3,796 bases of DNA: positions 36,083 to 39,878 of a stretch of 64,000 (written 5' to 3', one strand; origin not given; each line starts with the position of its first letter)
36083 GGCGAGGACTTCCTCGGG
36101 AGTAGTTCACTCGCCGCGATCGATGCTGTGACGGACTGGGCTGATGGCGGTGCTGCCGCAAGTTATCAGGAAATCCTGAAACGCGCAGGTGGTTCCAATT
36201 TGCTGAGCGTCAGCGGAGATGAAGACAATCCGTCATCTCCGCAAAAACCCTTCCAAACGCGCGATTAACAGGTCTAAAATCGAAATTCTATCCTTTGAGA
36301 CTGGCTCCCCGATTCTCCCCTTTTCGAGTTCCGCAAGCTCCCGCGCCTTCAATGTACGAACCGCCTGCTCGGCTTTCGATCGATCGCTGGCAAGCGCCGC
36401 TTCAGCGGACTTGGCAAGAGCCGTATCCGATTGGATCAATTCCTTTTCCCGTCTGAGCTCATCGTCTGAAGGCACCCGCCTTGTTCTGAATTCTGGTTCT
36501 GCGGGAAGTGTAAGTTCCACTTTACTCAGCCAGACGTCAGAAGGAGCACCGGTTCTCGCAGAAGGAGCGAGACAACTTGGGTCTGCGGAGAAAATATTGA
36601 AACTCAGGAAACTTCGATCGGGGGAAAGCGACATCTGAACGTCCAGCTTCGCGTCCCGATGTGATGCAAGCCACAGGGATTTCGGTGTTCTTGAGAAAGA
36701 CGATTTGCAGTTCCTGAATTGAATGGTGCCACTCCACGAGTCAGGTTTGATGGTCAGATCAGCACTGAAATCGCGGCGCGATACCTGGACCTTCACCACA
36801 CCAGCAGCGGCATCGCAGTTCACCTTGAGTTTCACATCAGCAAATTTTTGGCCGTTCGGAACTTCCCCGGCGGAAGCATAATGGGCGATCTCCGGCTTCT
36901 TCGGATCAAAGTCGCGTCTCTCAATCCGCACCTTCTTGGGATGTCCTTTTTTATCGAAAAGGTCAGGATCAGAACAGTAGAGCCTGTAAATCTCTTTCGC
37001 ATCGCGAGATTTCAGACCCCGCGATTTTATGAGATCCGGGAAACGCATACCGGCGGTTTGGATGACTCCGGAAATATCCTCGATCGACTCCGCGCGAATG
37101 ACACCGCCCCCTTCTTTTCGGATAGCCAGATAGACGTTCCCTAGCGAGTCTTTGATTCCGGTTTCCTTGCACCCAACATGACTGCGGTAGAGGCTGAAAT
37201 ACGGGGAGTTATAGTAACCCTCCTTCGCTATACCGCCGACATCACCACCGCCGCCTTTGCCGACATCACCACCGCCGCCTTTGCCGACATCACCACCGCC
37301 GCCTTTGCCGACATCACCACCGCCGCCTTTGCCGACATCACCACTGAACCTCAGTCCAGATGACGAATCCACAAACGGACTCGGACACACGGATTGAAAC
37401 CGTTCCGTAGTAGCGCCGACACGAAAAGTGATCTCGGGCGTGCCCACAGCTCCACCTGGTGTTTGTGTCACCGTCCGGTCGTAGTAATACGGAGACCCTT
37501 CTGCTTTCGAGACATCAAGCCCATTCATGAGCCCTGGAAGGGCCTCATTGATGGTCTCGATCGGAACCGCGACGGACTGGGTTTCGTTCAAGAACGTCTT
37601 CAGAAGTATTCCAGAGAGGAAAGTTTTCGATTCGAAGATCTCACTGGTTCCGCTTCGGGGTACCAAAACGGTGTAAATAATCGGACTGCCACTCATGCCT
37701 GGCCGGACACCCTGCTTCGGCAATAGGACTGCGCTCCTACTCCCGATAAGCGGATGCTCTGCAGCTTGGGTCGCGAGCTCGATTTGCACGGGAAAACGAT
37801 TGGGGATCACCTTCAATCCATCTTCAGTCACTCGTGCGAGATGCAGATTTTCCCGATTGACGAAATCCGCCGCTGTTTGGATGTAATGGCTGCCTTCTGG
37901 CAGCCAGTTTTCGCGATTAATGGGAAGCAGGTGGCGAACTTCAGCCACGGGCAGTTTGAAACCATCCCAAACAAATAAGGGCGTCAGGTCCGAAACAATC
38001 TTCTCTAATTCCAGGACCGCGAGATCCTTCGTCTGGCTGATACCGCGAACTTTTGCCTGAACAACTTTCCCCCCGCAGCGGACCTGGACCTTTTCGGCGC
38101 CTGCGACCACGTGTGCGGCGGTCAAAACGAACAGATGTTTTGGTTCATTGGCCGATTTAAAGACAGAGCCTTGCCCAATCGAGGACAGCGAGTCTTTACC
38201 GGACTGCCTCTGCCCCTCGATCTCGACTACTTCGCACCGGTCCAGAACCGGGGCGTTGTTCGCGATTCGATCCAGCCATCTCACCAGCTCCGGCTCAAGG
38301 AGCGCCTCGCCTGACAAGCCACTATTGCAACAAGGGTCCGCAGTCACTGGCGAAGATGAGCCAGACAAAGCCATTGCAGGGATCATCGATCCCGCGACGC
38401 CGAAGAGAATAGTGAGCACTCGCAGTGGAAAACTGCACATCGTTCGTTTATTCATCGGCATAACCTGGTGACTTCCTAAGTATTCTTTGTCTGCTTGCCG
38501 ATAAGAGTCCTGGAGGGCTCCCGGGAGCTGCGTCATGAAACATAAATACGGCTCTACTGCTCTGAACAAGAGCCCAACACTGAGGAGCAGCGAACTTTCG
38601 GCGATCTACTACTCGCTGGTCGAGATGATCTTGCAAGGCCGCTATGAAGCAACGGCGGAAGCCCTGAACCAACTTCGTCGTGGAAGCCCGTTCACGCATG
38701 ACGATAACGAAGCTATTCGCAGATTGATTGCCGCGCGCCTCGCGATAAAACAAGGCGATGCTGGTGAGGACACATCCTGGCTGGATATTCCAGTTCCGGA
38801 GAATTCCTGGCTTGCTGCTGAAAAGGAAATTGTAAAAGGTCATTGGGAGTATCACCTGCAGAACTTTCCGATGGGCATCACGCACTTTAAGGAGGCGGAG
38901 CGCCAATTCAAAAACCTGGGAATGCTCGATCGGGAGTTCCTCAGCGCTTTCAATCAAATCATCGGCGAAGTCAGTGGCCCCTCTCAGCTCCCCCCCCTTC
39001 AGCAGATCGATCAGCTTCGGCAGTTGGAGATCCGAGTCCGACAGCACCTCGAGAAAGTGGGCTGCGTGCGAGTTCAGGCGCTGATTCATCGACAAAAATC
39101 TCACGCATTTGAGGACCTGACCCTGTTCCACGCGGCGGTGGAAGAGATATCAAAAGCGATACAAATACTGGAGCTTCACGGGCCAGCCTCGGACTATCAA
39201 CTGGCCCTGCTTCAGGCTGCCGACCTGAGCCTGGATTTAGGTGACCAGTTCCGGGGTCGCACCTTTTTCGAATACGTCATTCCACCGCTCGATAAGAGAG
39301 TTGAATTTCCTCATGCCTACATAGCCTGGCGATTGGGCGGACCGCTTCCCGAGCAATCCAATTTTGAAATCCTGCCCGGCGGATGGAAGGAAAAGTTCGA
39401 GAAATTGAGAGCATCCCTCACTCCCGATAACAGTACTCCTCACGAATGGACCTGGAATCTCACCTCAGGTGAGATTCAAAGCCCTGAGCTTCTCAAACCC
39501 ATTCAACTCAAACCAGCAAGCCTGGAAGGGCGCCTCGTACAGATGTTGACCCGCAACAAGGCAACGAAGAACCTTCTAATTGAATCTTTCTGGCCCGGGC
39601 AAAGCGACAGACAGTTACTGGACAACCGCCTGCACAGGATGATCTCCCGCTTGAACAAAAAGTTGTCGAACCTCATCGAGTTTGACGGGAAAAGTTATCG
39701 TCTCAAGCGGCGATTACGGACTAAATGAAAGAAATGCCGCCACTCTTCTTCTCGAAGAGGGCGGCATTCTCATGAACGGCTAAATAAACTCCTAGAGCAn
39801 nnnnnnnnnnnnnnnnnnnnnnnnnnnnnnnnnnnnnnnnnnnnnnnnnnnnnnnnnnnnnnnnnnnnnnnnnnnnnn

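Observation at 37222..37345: Perfect 24-bp tandem repeat, about 5.3 copies, in-frame inside the secreted S1 protease gene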

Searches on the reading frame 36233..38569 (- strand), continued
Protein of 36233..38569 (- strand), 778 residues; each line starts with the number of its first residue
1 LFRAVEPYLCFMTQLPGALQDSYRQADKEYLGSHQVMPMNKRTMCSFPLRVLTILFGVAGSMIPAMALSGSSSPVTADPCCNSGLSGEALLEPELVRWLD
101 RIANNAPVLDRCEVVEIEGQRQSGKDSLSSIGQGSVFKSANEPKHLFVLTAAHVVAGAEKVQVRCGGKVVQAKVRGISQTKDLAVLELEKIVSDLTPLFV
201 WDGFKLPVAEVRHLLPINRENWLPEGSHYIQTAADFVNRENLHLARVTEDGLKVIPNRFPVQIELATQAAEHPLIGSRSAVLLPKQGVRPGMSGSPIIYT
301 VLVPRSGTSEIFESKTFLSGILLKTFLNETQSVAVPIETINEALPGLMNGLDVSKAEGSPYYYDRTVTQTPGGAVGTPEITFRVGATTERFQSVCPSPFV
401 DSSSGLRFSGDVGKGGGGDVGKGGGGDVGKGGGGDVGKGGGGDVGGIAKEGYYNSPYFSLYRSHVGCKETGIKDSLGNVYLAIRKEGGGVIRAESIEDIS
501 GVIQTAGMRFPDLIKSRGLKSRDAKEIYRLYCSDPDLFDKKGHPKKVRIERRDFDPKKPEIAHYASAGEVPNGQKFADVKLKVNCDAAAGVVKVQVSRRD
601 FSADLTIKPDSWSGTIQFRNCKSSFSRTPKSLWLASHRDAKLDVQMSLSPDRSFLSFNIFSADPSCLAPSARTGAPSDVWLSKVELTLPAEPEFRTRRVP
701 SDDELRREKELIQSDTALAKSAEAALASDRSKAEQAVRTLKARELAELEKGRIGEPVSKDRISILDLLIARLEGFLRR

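Call 66: predict_structure(alignment_id=A2)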
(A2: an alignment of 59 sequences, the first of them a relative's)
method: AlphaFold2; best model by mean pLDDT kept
length: 742 residues; sequences in the alignment: 59
mean_pLDDT: 77.1   pTM: 0.73
mean pLDDT of the five models: 77.1, 76.9, 76.8, 76.3, 75.4
residues with pLDDT >= 90: 310; 70-90: 222; 50-70: 76; < 50: 134
segments of 3 or more residues with pLDDT < 50: 1-13, 19-30, 32-55, 175-183, 185-187, 200-212, 214-218, 368-412, 656-660
pLDDT, mean of each block of 10 residues (from residue 1): 39 50 43 45 40 47 53 77 90 92 96 96 93 95 97 93 89 52 50 73 39 45 83 90 91 87 82 76 93 93 96 95 84 71 93 93 65 31 27 34 32 61 79 91 96 94 94 96 96 93 86 83 58 69 86 94 92 94 94 83 94 90 92 76 87 56 75 91 90 91 90 64 76 84 81
secondary structure, 60 per line:
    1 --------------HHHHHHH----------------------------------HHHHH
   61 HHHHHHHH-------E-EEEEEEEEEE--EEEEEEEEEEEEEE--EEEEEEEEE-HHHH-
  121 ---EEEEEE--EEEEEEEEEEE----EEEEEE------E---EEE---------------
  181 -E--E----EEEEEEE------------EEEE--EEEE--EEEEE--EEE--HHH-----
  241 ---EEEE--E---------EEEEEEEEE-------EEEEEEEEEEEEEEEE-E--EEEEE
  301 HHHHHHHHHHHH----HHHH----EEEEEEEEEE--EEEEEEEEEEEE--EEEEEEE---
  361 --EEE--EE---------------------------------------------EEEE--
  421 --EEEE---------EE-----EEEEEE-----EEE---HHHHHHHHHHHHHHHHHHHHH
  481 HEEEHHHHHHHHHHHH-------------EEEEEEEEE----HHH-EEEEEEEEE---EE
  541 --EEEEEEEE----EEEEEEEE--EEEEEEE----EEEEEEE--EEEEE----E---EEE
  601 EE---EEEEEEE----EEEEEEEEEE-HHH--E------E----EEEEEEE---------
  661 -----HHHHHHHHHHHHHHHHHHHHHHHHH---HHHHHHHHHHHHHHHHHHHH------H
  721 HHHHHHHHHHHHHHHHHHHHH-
elements in order (helices of 4 or more, strands of 3 or more residues): H15-21 H56-68 E78-87 E90-103 E106-114 H116-119 E124-129 E132-142 E147-152 E163-165 E190-196 E209-212 E215-218 E221-225 E228-230 E244-247 E260-268 E276-291 E296-300 H301-312 H317-320 E325-334 E337-348 E351-357 E363-365 E415-418 E423-426 E443-448 E454-456 H460-481 E482-484 H485-496 E510-518 E527-535 E543-550 E555-562 E565-571 E576-582 E585-589 E598-602 E606-612 E617-626 E645-651 H666-690 H694-713 H720-741

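Call 69: fold_search(model_id=the predicted structure, library=pdb)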
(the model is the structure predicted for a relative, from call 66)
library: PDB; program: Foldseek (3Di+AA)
matches with E <= 10: 748; with E <= 0.001: 195
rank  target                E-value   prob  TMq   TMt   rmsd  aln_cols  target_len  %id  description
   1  3qo6_B                3.1e-08  1.00  0.22  0.45   9.6       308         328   19  Crystal structure analysis of the plant protease Deg1 (released 2011-05-04)
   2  3pv2_B                5.5e-08  1.00  0.19  0.35  14.1       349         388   15  Structure of Legionella fallonii DegQ (wt) (released 2011-06-15)
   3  3pv2_D                8.9e-08  1.00  0.20  0.37  14.4       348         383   15  Structure of Legionella fallonii DegQ (wt) (released 2011-06-15)
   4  8f0a_A                1.1e-07  1.00  0.22  0.49  14.3       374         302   12  Client-bound structure of a DegP trimer within a 12mer cage (released 2022-11-23)
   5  3pv2_C                1.4e-07  1.00  0.20  0.36  13.3       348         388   14  Structure of Legionella fallonii DegQ (wt) (released 2011-06-15)
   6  3qo6_C                1.8e-07  1.00  0.21  0.44  10.9       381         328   16  Crystal structure analysis of the plant protease Deg1 (released 2011-05-04)
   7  3qo6_A                2.0e-07  1.00  0.22  0.44  12.3       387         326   16  Crystal structure analysis of the plant protease Deg1 (released 2011-05-04)
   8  3pv2_A                2.1e-07  1.00  0.20  0.37  13.6       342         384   14  Structure of Legionella fallonii DegQ (wt) (released 2011-06-15)
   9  5ilb_B                2.1e-07  1.00  0.20  0.30  21.9       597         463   10  Crystal structure of protease domain of Deg2 linked with the PDZ domain of Deg9 (released 2017-03-08)
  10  3pv3_D                2.2e-07  1.00  0.12  0.22  20.4       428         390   13  Structure of Legionella fallonii DegQ (S193A variant) (released 2011-06-15)
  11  4fln_A                2.7e-07  1.00  0.20  0.31  14.7       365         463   14  Crystal structure of plant protease Deg2 (released 2012-09-19)
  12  3pv3_A                2.7e-07  1.00  0.12  0.21  19.9       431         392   12  Structure of Legionella fallonii DegQ (S193A variant) (released 2011-06-15)
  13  3pv5_A                3.2e-07  1.00  0.20  0.36  13.4       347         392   15  Structure of Legionella fallonii DegQ (N189G/P190G variant) (released 2011-06-15)
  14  4ynn_B                3.2e-07  1.00  0.19  0.32  17.0       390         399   12  Structure of Legionella pneumophila DegQ (S190A variant) (released 2015-06-24)
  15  3mh6                  3.2e-07  1.00  0.21  0.38  20.4       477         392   13  HtrA proteases are activated by a conserved mechanism that can be triggered by distinct molecular cues (released 2010-06-30)
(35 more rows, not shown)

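Call 85: find_homologous_proteins(query=P0043, max_evalue=0.00001)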
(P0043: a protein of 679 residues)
Query P0043 (679 aa): 12 proteins with E <= 0.00001 among 8000 candidates.
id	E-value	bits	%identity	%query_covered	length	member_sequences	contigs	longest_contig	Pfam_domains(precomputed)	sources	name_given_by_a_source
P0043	0.0e+0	1534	100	100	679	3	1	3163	-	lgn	-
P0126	0.0e+0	1242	80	100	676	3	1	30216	-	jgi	jgi:hypothetical protein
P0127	0.0e+0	1225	81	97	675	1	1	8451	-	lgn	-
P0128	0.0e+0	1097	70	99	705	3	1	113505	-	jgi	jgi:hypothetical protein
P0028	1.7e-161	557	42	96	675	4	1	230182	-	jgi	-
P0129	1.3e-135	471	39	97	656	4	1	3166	-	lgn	-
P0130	1.7e-135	471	40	95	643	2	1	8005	-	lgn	-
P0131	4.7e-124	433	36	98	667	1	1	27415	-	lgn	-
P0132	1.2e-117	412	38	95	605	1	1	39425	PF13365.13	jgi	jgi:hypothetical protein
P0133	7.0e-106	373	36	92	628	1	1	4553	-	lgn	-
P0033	1.9e-100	355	34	93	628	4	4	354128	-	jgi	jgi:hypothetical protein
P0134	9.2e-100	353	34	93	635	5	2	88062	-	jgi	jgi:hypothetical protein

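Call 92: find_encoding_contigs(protein=P0026, flank=500, max_places=3)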
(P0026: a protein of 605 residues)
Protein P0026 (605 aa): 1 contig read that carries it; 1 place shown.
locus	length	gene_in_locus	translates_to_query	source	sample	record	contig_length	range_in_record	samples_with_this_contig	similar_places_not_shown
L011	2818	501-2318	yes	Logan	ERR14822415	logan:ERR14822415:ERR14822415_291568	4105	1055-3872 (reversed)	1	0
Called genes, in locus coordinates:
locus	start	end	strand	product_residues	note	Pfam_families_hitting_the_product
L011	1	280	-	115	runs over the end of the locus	PF01741:MscL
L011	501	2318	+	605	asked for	PF13365:Trypsin_2 (weak)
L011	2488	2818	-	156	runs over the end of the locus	-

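Call 93: find_encoding_contigs(protein=P0017, flank=500, max_places=3)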
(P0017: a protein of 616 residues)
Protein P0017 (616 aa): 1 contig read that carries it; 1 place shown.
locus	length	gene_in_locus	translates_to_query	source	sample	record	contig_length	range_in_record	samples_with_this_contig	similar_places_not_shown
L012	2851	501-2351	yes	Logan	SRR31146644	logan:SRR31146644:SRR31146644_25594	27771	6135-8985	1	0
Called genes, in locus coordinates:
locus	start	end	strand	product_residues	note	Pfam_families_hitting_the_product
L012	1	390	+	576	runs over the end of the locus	PF24681:Kelch_KLHDC2_KLHL20_DRC7 (weak), PF24996:NANM (faint), PF13415:Beta-prop_FBX42 (weak), PF01344:Kelch_1 (faint), PF24681:Kelch_KLHDC2_KLHL20_DRC7 (weak), PF24981:Beta-prop_ATRN-LZTR1 (weak), PF13415:Beta-prop_FBX42 (weak), PF24681:Kelch_KLHDC2_KLHL20_DRC7 (weak), +1 more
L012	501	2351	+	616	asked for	PF13365:Trypsin_2 (weak)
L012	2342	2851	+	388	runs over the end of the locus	-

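Call 94: find_encoding_contigs(protein=P0034, flank=500, max_places=3)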
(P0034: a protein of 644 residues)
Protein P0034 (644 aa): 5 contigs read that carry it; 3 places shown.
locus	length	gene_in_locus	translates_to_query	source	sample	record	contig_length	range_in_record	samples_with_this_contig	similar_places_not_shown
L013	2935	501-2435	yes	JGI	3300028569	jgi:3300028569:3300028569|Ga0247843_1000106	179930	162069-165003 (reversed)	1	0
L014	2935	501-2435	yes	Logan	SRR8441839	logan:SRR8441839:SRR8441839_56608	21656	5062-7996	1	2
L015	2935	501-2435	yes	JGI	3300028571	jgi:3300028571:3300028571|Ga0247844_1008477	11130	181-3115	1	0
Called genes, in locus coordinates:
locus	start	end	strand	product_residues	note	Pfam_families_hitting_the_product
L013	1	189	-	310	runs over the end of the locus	PF03211:Pectate_lyase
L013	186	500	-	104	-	-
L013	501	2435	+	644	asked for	-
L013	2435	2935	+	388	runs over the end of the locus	-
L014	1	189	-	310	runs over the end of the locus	PF03211:Pectate_lyase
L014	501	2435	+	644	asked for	-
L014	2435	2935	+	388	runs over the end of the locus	-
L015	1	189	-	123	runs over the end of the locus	?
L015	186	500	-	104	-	-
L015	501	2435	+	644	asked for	-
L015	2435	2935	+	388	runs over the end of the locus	-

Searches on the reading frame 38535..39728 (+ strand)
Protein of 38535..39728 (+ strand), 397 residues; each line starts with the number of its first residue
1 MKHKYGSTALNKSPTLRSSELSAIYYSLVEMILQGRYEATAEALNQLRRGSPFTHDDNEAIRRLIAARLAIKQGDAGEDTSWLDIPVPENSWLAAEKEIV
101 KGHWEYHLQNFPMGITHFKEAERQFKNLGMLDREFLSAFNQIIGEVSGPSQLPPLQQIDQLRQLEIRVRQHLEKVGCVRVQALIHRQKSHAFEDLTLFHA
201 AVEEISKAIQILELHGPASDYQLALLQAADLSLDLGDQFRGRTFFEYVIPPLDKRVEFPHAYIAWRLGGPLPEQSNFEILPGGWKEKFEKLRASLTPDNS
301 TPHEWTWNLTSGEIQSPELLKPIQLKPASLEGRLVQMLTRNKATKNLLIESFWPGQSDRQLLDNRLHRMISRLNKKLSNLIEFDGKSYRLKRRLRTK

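Call 4: search_protein_families(library=pfam, proteins=[window:38535-39728:+], max_evalue=0.1)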
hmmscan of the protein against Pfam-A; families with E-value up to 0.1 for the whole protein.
window:38535-39728:+ (397 aa): 0 families

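Call 31: search_protein_families(library=ncbifam, proteins=[window:38535-39728:+], max_evalue=0.01)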
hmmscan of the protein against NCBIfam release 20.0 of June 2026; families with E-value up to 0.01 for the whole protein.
window:38535-39728:+ (397 aa): 0 families

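Call 63: search_protein_families(library=pfam, proteins=[window:38535-39728:+], max_evalue=10)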
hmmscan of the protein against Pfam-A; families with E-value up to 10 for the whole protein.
window:38535-39728:+ (397 aa): 0 families

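Call 88: search_solved_structures(query=A3, max_evalue=1)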
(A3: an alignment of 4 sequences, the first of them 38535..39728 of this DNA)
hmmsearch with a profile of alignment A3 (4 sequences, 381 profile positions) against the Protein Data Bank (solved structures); distinct sequences matched with E-value up to 1: 2.
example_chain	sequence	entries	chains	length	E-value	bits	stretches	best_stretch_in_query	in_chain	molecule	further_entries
6t3h_A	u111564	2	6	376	0.018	16.9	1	84-170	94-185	Response regulator aspartate phosphatase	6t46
4gyo_A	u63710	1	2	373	0.025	16.4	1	85-188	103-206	Response regulator aspartate phosphatase J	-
